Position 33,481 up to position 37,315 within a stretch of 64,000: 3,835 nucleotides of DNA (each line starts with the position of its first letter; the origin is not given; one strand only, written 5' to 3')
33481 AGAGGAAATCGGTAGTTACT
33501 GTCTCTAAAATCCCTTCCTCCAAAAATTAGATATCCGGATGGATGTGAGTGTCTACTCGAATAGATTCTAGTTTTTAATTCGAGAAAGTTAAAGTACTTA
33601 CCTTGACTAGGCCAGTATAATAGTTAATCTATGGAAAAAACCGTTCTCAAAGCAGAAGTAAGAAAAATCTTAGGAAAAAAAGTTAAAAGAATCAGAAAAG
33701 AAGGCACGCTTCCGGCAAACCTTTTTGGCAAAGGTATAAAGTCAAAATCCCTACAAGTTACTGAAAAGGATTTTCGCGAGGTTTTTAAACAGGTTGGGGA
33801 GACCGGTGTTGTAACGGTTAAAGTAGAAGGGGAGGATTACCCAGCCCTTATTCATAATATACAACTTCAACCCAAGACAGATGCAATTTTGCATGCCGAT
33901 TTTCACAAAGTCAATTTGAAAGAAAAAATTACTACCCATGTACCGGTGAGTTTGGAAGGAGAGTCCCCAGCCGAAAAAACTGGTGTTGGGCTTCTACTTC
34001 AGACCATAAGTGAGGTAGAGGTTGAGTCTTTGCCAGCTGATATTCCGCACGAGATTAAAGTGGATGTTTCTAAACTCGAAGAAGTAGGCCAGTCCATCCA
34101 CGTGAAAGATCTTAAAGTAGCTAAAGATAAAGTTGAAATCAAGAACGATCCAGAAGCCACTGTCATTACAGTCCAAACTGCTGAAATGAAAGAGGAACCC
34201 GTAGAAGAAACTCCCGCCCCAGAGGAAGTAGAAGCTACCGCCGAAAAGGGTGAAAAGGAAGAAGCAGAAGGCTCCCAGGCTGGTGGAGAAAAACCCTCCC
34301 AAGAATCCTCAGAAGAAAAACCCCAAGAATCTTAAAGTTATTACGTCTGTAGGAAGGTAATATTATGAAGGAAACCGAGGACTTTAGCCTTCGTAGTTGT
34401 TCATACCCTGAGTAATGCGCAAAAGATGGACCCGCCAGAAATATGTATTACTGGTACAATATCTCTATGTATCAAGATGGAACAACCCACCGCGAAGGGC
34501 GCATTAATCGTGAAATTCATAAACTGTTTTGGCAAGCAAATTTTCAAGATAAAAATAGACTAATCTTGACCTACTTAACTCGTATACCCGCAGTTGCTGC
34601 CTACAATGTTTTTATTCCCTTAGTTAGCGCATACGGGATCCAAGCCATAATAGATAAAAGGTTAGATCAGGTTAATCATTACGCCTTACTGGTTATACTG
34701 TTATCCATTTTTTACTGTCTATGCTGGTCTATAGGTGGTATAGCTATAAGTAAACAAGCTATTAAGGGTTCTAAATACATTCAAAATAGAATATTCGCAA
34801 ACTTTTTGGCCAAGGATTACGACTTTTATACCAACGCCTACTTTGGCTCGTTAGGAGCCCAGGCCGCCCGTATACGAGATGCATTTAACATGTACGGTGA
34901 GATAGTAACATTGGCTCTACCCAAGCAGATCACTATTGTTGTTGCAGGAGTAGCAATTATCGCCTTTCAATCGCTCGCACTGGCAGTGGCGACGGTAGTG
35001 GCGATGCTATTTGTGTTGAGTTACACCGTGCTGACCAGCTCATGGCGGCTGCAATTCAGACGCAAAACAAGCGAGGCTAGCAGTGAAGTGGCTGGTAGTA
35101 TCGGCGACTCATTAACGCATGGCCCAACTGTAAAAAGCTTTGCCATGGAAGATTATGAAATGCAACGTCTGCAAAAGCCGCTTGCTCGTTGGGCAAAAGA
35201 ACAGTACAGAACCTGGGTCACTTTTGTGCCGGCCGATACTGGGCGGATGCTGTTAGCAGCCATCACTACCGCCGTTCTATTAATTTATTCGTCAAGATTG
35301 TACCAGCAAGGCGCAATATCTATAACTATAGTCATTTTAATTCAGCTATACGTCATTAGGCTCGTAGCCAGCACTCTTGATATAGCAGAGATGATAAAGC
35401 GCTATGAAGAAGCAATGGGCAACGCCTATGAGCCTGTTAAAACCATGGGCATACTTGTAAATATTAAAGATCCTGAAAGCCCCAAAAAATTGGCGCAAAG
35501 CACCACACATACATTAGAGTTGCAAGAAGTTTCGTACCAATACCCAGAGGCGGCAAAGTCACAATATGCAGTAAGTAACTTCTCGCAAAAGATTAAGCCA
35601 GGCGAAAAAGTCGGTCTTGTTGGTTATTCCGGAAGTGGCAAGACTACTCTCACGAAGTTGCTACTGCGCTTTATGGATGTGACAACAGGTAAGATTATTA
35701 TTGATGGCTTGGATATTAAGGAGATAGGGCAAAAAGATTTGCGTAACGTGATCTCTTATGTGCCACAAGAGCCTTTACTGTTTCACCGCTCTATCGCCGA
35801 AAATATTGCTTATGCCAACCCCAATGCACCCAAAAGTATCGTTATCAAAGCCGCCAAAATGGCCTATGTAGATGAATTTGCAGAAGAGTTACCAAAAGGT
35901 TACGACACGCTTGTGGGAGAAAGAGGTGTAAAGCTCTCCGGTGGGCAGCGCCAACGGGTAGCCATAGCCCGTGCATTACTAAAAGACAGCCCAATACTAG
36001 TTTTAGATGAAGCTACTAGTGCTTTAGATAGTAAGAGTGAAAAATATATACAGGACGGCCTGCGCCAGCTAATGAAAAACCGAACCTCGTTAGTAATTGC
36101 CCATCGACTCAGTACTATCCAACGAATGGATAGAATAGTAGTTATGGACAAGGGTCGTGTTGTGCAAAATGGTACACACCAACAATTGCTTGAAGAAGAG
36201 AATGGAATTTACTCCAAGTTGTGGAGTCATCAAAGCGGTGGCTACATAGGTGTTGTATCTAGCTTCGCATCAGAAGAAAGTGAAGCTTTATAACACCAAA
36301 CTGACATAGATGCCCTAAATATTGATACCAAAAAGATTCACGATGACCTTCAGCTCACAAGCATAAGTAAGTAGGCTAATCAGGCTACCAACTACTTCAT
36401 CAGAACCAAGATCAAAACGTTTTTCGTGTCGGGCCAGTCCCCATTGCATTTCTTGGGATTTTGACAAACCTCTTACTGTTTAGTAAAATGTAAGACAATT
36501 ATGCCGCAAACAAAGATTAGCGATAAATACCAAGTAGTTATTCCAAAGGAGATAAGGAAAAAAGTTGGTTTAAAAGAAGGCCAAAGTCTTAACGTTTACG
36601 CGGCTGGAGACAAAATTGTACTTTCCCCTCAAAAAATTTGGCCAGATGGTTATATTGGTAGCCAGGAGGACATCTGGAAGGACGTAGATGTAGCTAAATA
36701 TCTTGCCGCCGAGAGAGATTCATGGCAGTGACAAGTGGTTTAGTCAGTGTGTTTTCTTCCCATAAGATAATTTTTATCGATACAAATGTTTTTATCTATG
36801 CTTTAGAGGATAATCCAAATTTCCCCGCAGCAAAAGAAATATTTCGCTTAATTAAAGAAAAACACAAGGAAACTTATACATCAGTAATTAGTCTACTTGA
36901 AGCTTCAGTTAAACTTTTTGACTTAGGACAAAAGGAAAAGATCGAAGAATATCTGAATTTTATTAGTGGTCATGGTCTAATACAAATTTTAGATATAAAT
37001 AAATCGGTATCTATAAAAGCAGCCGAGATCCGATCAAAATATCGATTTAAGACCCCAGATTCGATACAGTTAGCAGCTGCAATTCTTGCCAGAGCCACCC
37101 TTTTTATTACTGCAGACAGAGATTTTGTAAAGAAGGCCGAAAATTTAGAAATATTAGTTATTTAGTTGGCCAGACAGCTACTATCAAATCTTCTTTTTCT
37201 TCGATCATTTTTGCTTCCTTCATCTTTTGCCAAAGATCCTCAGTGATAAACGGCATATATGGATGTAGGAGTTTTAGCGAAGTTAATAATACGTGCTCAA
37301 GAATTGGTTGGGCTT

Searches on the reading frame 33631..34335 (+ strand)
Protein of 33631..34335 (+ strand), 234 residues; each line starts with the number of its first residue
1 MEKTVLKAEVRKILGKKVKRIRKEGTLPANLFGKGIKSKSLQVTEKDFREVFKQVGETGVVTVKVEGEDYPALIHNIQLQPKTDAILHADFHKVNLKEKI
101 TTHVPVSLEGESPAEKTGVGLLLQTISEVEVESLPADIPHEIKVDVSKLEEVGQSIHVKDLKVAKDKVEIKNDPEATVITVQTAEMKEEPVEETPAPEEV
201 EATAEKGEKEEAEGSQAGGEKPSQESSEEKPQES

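Call 53: search_protein_families(library=pfam, proteins=[window:33631-34335:+])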
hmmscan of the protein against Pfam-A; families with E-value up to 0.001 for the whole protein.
window:33631-34335:+ (234 aa): 2 families
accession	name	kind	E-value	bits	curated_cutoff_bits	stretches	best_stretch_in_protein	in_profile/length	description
PF14693.11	Ribosomal_TL5_C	-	5.1e-22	78.5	27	1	99-184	1-83/84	Ribosomal protein TL5, C-terminal domain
PF01386.24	Ribosomal_L25p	-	4.5e-19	69.1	23.6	1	6-91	1-82/82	Ribosomal L25p family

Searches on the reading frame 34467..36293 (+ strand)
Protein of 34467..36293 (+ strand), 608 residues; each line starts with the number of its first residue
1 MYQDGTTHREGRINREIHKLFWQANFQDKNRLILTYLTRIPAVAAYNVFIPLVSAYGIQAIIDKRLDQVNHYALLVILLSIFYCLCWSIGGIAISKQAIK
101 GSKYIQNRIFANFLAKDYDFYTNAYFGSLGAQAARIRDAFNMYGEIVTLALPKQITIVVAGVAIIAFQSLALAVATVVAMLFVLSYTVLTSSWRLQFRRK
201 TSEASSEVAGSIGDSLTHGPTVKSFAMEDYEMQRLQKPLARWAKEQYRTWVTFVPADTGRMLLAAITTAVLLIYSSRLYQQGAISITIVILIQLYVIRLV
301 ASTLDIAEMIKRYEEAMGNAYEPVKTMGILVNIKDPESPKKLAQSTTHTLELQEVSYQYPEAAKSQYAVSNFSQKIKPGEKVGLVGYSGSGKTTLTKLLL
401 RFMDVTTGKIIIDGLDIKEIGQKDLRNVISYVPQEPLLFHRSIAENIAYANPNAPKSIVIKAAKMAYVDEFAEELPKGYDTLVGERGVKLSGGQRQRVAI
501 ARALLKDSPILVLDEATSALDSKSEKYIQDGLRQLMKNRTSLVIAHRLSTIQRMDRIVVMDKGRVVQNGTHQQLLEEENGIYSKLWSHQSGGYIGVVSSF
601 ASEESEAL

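Call 53: search_protein_families(library=pfam, proteins=[window:34467-36293:+])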
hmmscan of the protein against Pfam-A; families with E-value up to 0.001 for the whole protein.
window:34467-36293:+ (608 aa): 3 families
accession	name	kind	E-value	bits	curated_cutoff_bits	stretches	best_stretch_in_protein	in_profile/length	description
PF00005.33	ABC_tran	-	2.9e-32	112.6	25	1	370-518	2-137/137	ABC transporter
PF00664.28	ABC_membrane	-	7e-19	69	28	1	44-297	12-268/274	ABC transporter transmembrane region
PF02463.25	SMC_N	-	6e-09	36.1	40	1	15-561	121-212/220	RecF/RecN/SMC N terminal domain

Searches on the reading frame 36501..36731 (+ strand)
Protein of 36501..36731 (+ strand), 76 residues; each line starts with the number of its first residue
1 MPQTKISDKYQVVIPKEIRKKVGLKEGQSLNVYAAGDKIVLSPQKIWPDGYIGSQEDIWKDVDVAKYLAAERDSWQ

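Call 9: search_protein_families(library=pfam, proteins=[window:36501-36731:+])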
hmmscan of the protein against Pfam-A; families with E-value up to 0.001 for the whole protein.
window:36501-36731:+ (76 aa): 1 family
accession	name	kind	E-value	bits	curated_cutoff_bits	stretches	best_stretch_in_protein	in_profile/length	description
PF04014.23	MazE_antitoxin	-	2.2e-14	53.5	24.7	1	3-45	1-44/48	Antidote-toxin recognition MazE, bacterial antitoxin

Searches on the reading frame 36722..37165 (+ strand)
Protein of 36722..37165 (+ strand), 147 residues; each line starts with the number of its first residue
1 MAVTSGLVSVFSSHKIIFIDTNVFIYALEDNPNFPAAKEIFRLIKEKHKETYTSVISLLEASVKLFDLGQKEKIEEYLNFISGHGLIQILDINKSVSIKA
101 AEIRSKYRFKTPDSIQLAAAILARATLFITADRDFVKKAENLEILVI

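Call 9: search_protein_families(library=pfam, proteins=[window:36722-37165:+])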
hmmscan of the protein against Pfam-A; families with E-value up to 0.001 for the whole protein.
window:36722-37165:+ (147 aa): 2 families
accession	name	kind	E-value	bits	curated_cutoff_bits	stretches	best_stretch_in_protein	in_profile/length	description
PF01850.27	PIN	-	1.4e-19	71.3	23.6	1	17-140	1-119/120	PIN domain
PF13470.12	PIN_3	-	0.00071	20.8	27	0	17-133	2-114/115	PIN domain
